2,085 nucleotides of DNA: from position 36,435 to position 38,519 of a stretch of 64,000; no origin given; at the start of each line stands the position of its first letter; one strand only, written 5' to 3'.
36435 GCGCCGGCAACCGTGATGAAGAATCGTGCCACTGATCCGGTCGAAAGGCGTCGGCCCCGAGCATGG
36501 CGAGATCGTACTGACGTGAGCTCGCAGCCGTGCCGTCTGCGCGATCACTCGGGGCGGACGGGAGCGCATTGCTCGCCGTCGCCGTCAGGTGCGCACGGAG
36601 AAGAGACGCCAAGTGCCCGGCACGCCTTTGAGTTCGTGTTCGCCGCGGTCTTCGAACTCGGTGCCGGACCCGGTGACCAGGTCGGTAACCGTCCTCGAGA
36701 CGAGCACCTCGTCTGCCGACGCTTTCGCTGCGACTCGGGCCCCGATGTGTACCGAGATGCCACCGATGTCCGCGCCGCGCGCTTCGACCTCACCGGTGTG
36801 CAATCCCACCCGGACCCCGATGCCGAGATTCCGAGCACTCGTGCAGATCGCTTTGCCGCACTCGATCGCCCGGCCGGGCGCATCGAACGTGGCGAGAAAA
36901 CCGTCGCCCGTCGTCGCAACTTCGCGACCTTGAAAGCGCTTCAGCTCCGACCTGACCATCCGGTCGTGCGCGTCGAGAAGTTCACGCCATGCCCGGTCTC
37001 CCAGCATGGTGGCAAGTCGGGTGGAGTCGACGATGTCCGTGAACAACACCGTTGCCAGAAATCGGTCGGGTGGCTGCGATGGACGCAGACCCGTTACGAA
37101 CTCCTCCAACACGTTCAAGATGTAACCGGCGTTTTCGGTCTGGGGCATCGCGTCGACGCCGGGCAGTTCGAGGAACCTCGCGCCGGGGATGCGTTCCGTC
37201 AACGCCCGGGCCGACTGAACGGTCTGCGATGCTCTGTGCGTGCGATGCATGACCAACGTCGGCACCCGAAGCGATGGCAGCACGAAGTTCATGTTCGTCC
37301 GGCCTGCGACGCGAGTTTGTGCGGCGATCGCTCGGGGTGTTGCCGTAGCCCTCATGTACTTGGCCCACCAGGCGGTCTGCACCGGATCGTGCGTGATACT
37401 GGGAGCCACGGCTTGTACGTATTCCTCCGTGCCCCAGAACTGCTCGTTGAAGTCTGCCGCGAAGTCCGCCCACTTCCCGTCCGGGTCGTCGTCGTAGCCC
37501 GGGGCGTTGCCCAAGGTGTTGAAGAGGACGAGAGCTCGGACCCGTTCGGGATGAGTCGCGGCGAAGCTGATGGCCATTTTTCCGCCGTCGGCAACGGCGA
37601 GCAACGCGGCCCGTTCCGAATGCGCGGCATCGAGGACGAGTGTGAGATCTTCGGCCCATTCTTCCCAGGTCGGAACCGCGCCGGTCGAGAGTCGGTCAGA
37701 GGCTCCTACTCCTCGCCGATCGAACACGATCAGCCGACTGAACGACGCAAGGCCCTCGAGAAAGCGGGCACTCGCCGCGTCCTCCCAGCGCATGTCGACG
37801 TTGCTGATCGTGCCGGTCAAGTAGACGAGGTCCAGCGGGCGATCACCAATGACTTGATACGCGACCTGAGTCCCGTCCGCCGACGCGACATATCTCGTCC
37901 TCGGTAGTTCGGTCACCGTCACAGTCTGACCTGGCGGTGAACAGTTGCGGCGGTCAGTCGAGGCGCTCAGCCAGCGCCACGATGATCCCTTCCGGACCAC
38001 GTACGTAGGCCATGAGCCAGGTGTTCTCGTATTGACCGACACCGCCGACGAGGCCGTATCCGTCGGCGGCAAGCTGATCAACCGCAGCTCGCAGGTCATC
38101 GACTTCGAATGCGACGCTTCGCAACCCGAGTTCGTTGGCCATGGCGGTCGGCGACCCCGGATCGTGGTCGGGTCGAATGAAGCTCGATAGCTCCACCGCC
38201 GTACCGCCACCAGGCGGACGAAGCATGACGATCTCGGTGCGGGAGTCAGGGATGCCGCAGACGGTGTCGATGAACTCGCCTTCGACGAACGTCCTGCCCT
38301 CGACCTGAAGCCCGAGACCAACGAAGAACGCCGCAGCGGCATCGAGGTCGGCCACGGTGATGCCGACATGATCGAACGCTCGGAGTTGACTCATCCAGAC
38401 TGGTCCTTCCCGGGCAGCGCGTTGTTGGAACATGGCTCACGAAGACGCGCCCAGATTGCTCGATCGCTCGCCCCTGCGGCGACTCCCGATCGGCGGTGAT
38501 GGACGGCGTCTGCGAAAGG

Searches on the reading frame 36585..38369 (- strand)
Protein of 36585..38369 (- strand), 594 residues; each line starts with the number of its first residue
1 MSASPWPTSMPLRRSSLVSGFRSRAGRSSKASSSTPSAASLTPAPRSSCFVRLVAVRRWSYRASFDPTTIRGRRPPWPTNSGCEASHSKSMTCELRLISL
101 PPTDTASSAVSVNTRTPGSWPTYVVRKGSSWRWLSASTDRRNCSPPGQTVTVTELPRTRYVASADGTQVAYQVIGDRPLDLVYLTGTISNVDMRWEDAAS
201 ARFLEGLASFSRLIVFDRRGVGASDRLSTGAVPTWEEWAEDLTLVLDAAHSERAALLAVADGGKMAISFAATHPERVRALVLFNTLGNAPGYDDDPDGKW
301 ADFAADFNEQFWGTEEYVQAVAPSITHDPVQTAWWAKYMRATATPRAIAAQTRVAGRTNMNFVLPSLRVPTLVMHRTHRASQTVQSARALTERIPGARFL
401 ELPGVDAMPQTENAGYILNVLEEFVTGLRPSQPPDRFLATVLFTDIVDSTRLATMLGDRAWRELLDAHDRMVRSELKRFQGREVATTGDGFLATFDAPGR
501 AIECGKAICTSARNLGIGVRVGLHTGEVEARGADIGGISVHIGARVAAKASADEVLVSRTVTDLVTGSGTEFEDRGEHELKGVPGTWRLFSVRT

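Call 89: search_protein_families(library=pfam, proteins=[window:36585-38369:-], max_evalue=0.0001)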
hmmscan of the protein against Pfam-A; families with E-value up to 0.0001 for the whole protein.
window:36585-38369:- (594 aa): 4 families
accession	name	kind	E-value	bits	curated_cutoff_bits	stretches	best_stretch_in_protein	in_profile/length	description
PF00211.25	Guanylate_cyc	-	2.4e-12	47.3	21.9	1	440-585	10-174/183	Adenylate and Guanylate cyclase catalytic domain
PF00561.26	Abhydrolase_1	-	1.7e-10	41.4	25.8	1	203-331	19-148/245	alpha/beta hydrolase fold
PF12146.15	Hydrolase_4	-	1.2e-09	38.2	27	1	214-395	35-218/239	Serine aminopeptidase, S33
PF03096.20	Ndr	-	2.6e-07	30.1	23.3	1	227-427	73-278/283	Ndr family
